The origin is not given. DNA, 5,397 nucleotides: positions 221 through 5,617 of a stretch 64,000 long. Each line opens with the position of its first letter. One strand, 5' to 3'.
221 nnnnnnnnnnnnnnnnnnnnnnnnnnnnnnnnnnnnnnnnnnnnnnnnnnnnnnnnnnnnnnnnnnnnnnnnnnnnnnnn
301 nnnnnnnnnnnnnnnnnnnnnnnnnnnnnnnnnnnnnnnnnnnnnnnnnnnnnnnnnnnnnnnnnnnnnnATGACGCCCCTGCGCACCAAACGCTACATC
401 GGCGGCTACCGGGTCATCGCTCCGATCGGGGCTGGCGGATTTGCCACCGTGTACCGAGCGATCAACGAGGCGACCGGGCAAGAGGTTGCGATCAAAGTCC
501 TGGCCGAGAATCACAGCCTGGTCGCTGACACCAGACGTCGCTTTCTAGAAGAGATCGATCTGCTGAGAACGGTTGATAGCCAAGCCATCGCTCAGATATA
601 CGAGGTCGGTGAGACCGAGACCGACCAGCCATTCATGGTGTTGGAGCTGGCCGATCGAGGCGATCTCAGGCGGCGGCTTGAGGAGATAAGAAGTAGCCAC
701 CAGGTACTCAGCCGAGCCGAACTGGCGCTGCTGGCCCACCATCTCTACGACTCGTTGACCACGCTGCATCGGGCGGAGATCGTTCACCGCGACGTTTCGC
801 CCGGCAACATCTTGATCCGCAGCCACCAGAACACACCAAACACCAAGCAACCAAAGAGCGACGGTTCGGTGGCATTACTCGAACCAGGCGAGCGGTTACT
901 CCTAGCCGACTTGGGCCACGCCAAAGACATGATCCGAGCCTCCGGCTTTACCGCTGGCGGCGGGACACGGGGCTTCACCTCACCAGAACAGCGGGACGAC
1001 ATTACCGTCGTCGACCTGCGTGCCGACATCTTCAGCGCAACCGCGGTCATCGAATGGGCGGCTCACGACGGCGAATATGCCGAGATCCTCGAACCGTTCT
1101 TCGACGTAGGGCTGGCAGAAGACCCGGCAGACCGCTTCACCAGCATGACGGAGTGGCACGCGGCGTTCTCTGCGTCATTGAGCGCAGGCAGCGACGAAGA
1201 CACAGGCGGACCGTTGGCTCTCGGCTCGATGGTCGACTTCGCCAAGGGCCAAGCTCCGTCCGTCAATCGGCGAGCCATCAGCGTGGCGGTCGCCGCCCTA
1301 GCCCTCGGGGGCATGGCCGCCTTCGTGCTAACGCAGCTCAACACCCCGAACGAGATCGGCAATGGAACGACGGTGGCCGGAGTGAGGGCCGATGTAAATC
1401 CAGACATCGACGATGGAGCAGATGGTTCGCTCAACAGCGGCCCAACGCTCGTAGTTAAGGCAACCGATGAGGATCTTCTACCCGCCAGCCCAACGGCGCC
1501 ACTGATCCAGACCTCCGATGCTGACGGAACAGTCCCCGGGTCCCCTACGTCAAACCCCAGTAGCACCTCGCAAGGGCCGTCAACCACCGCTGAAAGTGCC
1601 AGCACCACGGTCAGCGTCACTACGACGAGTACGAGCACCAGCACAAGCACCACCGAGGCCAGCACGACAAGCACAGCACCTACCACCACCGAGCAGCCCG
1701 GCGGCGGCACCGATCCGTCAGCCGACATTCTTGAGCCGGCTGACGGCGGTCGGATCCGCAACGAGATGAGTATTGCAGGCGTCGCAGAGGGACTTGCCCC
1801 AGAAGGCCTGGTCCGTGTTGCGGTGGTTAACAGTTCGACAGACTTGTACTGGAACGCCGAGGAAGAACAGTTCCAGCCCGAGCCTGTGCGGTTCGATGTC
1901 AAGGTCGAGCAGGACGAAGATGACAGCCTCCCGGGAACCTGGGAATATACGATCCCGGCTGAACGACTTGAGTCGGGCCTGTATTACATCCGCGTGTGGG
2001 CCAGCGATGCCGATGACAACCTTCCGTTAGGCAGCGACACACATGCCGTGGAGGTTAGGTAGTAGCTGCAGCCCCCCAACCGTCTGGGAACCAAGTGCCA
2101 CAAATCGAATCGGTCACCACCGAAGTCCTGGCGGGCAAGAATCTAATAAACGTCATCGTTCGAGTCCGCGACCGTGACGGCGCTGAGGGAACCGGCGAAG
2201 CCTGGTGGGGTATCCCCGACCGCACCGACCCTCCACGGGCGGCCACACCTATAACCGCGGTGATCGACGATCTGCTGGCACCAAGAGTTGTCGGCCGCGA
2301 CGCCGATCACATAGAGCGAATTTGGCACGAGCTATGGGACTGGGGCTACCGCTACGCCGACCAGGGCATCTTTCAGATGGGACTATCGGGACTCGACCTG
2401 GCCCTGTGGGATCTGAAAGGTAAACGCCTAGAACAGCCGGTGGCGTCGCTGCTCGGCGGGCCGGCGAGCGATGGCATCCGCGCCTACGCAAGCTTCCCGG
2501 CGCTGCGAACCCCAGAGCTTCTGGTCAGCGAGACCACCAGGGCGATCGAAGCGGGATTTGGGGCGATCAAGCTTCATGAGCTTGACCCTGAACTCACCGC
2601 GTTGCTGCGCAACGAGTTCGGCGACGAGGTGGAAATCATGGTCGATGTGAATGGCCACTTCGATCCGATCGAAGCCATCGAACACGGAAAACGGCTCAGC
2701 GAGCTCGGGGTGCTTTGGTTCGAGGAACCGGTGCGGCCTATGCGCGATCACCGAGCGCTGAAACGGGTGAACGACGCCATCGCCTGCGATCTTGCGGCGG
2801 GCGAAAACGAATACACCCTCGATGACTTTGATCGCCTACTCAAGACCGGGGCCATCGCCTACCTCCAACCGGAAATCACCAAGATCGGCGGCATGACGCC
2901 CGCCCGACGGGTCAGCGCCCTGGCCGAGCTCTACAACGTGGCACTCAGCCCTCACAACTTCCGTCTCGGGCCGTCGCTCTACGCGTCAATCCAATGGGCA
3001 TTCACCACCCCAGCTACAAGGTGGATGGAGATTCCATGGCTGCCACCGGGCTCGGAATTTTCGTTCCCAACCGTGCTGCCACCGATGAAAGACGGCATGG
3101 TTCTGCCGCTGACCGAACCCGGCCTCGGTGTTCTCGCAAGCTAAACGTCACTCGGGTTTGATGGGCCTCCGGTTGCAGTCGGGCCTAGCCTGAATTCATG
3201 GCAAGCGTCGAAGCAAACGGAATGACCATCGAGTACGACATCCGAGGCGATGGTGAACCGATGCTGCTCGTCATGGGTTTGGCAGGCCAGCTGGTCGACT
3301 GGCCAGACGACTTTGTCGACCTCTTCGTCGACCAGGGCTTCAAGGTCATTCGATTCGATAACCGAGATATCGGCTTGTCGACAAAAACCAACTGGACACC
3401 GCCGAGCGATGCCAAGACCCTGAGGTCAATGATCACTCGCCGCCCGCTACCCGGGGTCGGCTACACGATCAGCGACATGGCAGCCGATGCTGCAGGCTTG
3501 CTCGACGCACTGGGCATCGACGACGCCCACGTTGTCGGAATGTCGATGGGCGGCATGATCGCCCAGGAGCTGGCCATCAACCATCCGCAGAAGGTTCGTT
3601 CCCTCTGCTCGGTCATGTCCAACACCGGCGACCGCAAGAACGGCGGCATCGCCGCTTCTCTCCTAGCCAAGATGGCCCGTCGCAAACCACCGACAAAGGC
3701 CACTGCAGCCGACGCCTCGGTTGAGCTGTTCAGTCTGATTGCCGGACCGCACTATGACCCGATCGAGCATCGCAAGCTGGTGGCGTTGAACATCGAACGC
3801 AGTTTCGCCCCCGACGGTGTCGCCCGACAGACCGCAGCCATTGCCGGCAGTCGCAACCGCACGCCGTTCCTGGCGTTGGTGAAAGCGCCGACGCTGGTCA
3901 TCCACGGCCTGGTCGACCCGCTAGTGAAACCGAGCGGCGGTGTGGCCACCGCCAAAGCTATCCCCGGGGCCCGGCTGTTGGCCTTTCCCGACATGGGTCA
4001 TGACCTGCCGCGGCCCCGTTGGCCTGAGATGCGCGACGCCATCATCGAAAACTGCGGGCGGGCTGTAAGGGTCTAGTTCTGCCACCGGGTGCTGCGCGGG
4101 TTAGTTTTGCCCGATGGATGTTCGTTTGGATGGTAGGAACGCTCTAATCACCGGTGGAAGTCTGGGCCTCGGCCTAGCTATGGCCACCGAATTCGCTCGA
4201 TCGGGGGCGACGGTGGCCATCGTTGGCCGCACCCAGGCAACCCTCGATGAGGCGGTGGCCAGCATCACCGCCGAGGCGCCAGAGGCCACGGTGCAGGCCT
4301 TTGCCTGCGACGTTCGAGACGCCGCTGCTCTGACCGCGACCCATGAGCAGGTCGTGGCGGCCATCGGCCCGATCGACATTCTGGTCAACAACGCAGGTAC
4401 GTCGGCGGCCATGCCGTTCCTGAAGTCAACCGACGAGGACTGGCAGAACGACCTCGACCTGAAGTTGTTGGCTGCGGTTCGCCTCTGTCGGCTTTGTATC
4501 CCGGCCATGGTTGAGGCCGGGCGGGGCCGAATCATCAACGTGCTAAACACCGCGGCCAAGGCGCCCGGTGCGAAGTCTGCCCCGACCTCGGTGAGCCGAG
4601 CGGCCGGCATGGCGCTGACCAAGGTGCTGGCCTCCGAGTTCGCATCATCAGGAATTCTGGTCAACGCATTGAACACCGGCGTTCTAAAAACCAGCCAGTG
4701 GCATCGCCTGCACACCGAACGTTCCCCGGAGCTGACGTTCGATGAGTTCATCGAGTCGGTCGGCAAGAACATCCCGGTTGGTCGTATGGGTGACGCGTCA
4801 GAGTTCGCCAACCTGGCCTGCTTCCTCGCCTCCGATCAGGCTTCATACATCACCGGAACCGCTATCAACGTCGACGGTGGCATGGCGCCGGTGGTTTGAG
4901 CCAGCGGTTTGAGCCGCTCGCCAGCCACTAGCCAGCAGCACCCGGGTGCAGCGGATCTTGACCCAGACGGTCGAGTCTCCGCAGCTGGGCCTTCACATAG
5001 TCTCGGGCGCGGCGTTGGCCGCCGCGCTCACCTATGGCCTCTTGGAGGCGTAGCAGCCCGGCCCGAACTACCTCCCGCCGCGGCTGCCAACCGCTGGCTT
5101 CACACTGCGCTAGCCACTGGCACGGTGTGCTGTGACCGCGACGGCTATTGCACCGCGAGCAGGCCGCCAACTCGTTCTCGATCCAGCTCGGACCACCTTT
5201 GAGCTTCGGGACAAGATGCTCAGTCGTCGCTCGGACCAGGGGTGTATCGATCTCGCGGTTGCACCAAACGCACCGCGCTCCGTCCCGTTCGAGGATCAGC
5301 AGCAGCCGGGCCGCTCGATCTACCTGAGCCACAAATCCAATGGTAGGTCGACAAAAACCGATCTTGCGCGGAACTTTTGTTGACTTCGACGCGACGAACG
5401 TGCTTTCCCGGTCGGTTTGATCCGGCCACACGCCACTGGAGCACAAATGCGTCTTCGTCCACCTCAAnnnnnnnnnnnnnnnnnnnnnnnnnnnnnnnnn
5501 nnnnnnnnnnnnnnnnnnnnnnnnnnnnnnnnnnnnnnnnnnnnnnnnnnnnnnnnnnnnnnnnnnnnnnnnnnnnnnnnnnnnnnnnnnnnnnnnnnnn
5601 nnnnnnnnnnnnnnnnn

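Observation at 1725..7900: One Ig-like module is shared by both kinase ectodomains and, in duplicate, by the secreted GH26-like hydrolase encoded between them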

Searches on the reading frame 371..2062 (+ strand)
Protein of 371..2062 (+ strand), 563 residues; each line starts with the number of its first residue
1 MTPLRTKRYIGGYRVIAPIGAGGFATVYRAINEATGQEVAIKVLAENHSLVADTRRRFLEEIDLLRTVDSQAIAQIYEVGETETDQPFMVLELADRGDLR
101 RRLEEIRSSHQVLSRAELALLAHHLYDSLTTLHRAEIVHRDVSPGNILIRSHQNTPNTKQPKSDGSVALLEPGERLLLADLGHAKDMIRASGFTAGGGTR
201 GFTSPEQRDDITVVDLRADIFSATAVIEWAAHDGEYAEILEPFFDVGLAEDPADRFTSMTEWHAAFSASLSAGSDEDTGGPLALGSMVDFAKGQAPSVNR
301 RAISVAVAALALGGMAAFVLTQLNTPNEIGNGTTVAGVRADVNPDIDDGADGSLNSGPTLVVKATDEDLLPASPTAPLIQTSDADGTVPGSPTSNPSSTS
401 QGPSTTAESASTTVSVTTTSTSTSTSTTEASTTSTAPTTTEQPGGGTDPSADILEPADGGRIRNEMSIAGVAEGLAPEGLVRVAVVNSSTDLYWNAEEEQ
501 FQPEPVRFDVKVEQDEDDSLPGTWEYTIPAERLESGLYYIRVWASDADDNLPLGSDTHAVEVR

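Call 3: search_protein_families(library=pfam, proteins=[window:371-2062:+], max_evalue=1)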
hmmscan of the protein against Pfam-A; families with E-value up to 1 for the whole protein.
window:371-2062:+ (563 aa): 6 families
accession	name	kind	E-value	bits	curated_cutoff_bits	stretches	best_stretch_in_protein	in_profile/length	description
PF00069.31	Pkinase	-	8.9e-30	104.4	31.7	1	13-226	1-186/263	Protein kinase domain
PF07714.23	PK_Tyr_Ser-Thr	-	3.3e-18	66.4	23.1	1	17-153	5-139/258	Protein tyrosine and serine/threonine kinase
PF17667.7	Pkinase_fungal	-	2.6e-05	23.6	24.1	1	129-204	299-361/387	Fungal protein kinase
PF03109.22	ABC1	-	3.4e-05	23.5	22.9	2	17-44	36-62/244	ABC1 atypical kinase-like domain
PF10707.15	YrbL-PhoP_reg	-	0.024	14.8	31.5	1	37-154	24-142/185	PhoP regulatory network protein YrbL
PF06333.17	Med13_C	-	0.96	9.1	26.1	0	392-453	156-218/325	Mediator complex subunit 13 C-terminal domain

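Call 7: search_protein_families(library=ncbifam, proteins=[window:371-2062:+], max_evalue=0.01)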
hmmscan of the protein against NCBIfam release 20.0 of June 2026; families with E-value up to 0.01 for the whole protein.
window:371-2062:+ (563 aa): 11 families
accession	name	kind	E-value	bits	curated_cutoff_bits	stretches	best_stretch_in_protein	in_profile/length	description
NF033483.0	PknB_PASTA_kin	equivalog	4.1e-26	92.1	450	1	12-153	8-144/563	Stk1 family PASTA domain-containing Ser/Thr kinase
NF052427.1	StpK7MSMEG_1200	equivalog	1.3e-17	63.5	900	1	10-152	6-144/601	serine/threonine protein kinase StpK7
NF047741.1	antiphage_MADS6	equivalog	3.7e-17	62.1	460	2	10-101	493-581/612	methylation-associated defense system protein kinase MAD6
NF038150.1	lanthi_synth_IV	equivalog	5.1e-16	58.2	650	1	13-153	191-335/851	class IV lanthionine synthetase LanL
TIGR03903.1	TOMM_kin_cyc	equivalog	2.6e-13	48.7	705.75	1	35-160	2-123/1267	TOMM system kinase/cyclase fusion protein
NF033442.0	BREX_PglW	equivalog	4.5e-10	37.9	990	1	10-155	511-648/1391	BREX system serine/threonine kinase PglW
NF053615.1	SerThrKinAfsKStmc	equivalog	4e-09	35.7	1300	1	7-149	9-145/809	protein serine/threonine kinase AfsK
NF009651.0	PRK13184.1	equivalog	2.2e-06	25.9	839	1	11-150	2-147/932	serine/threonine-protein kinase PknD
NF043056.1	T4SS_LegK1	equivalog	5.1e-06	25.3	550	1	18-230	78-283/516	Dot/Icm T4SS effector kinase LegK1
NF038151.1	lanthi_synth_III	equivalog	0.00048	18.6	575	1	27-152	236-372/833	class III lanthionine synthetase LanKC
TIGR01344.1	malate_syn_A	equivalog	0.0033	15.8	594.5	1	309-365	302-355/511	malate synthase A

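Call 79: find_encoding_contigs(protein=window:371-2062:+, flank=10000, max_places=2)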
Protein window:371-2062:+ (563 aa): no gene with exactly this product is on record in the collection.

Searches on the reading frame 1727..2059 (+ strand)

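Call 4: search_protein_families(library=pfam, proteins=[window:1727-2059:+], max_evalue=10)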
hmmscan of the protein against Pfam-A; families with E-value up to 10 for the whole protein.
seq(111 aa): 2 families
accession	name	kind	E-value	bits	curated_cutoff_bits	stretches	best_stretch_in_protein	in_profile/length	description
PF10648.15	Gmad2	-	0.0088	16.8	25.7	2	70-97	57-84/86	Immunoglobulin-like domain of bacterial spore germination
PF16974.11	NAR2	-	0.02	14.9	26.6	1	57-107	78-128/142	High-affinity nitrate transporter accessory, Ig-like domain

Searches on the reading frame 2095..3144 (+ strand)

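Call 7: search_protein_families(library=ncbifam, proteins=[window:2095-3144:+], max_evalue=0.01)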
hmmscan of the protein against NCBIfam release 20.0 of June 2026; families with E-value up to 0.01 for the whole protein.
window:2095-3144:+ (349 aa): 13 families
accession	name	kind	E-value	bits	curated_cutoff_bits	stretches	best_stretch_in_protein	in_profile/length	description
NF010624.0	PRK14017.1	equivalog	5.2e-42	144.3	311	1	47-308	36-306/382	galactonate dehydratase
NF043051.1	ManoateDhtManD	equivalog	1.5e-38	132.7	550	2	165-346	192-373/403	D-mannonate dehydratase ManD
NF011654.0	PRK15072.1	subfamily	1.6e-36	126.1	430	2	165-288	193-315/404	D-galactonate dehydratase family protein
NF047820.1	TalGalacDh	equivalog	3.9e-36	124.8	500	1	48-318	59-331/371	L-talarate/galactarate dehydratase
NF040790.2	glucon_galact_dh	equivalog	1.2e-35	123.1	750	1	19-300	25-312/390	bifunctional D-gluconate/D-galactonate dehydratase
NF040866.1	AraD_Arch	equivalog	1.1e-33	116.7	650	1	20-312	35-325/372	arabinonate dehydratase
NF011968.0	PRK15440.1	equivalog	1.2e-25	90.3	393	1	56-297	85-325/395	L-rhamnonate dehydratase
TIGR02534.1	mucon_cyclo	subfamily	8.9e-23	80.9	334.95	1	19-293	29-301/368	muconate/chloromuconate family cycloisomerase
TIGR01928.1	menC_lowGC_arch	equivalog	5.2e-12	45.4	200.65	1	20-277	24-271/325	o-succinylbenzoate synthase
NF043002.1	HProlDhtase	equivalog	1.7e-09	37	500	1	50-346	62-352/366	cis-3-hydroxy-L-proline dehydratase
NF042940.1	racemase_DgcA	equivalog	3e-09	36.6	400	1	100-279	88-261/323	N-acetyl-D-Glu racemase DgcA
NF041118.1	A_G_epim_Thtga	equivalog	5.2e-09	35.7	500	1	18-281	30-284/341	L-Ala-D/L-Glu epimerase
NF011708.0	PRK15129.1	equivalog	5e-05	22.5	343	1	99-277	90-264/321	L-Ala-D/L-Glu epimerase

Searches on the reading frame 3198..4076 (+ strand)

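Call 7: search_protein_families(library=ncbifam, proteins=[window:3198-4076:+], max_evalue=0.01)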
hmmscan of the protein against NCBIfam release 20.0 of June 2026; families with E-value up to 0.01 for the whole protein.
window:3198-4076:+ (292 aa): 36 families (the best 25 are shown)
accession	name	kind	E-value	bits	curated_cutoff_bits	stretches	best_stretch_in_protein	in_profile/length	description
NF052610.1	macro_16_ester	equivalog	1.7e-42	145.7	420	1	20-284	24-278/281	alpha/beta fold macrolide esterase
NF053683.1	esterase_mleBRB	exception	1.3e-35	123.3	585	1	21-284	25-274/280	BRB family alpha/beta fold macrolide esterase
NF053693.1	esterase_mleCBF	exception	8e-32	110.7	564.5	1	21-284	25-276/279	CBF family alpha/beta fold macrolide esterase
NF053684.1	esterase_mleBCA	exception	7.9e-30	104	570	1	21-284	25-279/281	BCA family alpha/beta fold macrolide esterase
NF041759.1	mac_hydro_EstT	equivalog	3.5e-28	98.6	450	1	21-283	24-274/278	macrolide hydrolase EstT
NF033124.1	estX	equivalog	3.1e-27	95.4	600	2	19-142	23-128/280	macrolide esterase EstX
NF051488.1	bifunc_PcaDC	exception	2.6e-23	82.8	390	1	13-281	4-245/375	bifunctional 3-oxoadipate enol-lactonase/4-carboxymuconolactone decarboxylase PcaDC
TIGR02427.1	protocat_pcaD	equivalog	1.9e-22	79.9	255.85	1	84-268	55-232/251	3-oxoadipate enol-lactonase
NF051487.1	bifunc_PcaCD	exception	1.6e-17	63.7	430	1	87-268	217-393/413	bifunctional 4-carboxymuconolactone decarboxylase/3-oxoadipate enol-lactonase PcaCD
NF011457.0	PRK14875.1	equivalog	8.1e-13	48.1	307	1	89-268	171-351/372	acetoin dehydrogenase dihydrolipoyllysine-residue acetyltransferase subunit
TIGR03611.1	RutD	equivalog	3.8e-11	42.8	238.5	1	87-139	59-111/258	pyrimidine utilization protein D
TIGR03343.1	biphenyl_bphD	equivalog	4.3e-11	42.6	462.15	1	98-268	91-262/282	2-hydroxy-6-oxo-6-phenylhexa-2,4-dienoate hydrolase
TIGR01738.1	bioH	equivalog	1.1e-10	41.6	206.95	1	84-268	38-227/245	pimeloyl-ACP methyl ester esterase BioH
NF050089.1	i_nPHAscl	equivalog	1.3e-10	40.8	300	1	90-141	66-117/288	intracellular short-chain-length polyhydroxyalkanoate depolymerase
NF058673.1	LipAdnlyCyLipJMY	equivalog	3e-10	39.4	800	1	9-264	18-260/449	bifunctional lipase/adenylate cyclase LipJ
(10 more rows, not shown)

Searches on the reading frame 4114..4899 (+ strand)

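Call 7: search_protein_families(library=ncbifam, proteins=[window:4114-4899:+], max_evalue=0.01)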
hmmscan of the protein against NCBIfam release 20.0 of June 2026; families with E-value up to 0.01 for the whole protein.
window:4114-4899:+ (261 aa): 235 families (the best 25 are shown)
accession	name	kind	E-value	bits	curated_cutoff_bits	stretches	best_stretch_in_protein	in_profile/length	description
NF005468.0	PRK07062.1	equivalog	9.5e-60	202.3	266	1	1-258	2-262/265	SDR family oxidoreductase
NF005559.1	PRK07231.1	subfamily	6.3e-55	186.4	215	1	4-257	1-247/249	glucose 1-dehydrogenase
NF009466.0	PRK12826.1-2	subfamily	2.5e-53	181.1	222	1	8-258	4-245/248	3-oxoacyl-ACP reductase FabG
NF004779.0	PRK06125.1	subfamily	4.7e-51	173.8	261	1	1-258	1-254/259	short-chain dehydrogenase/reductase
NF004198.0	PRK05653.1-3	equivalog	9.4e-51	172.6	296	1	4-257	4-246/248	3-oxoacyl-ACP reductase FabG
NF006693.0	PRK09242.1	equivalog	3.4e-49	167.3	328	1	4-258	7-254/258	SDR family oxidoreductase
NF004778.0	PRK06124.1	equivalog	5.9e-49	166.8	303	1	4-258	8-253/256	SDR family oxidoreductase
NF005469.0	PRK07063.1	equivalog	9.2e-49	166.3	306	1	3-258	3-255/260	SDR family oxidoreductase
NF004791.0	PRK06138.1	equivalog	2e-48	164.9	312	1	4-257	2-249/252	SDR family oxidoreductase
TIGR01830.1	3oxo_ACP_reduc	equivalog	4.5e-48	164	297.75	1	10-258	1-239/239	3-oxoacyl-[acyl-carrier-protein] reductase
NF005095.0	PRK06523.1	subfamily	1.4e-47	162.4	231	1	3-259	6-259/261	oxidoreductase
NF004197.0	PRK05653.1-1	equivalog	3.6e-47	161.1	332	1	1-258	1-247/249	3-oxoacyl-ACP reductase FabG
NF006080.0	PRK08226.1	equivalog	3.9e-46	157.6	356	1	4-257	3-253/263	SDR family oxidoreductase UcpA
NF006070.0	PRK08213.1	subfamily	8.2e-46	156.6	279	1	4-258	9-257/259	gluconate 5-dehydrogenase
NF005488.0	PRK07097.1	equivalog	6.8e-45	153.2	369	1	4-257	7-257/266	gluconate 5-dehydrogenase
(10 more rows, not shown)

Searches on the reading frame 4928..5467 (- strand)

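Call 7: search_protein_families(library=ncbifam, proteins=[window:4928-5467:-], max_evalue=0.01)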
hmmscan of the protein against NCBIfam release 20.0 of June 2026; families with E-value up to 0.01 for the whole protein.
window:4928-5467:- (179 aa): 2 families
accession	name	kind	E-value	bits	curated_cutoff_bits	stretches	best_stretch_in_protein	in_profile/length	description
NF049971.1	CRISPR_Cas9d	exception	7.2e-12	44.8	375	1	59-128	541-610/986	type II CRISPR RNA-guided endonuclease Cas9d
NF040563.1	guided_IscB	equivalog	1.4e-07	31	175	1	58-121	187-246/314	RNA-guided endonuclease IscB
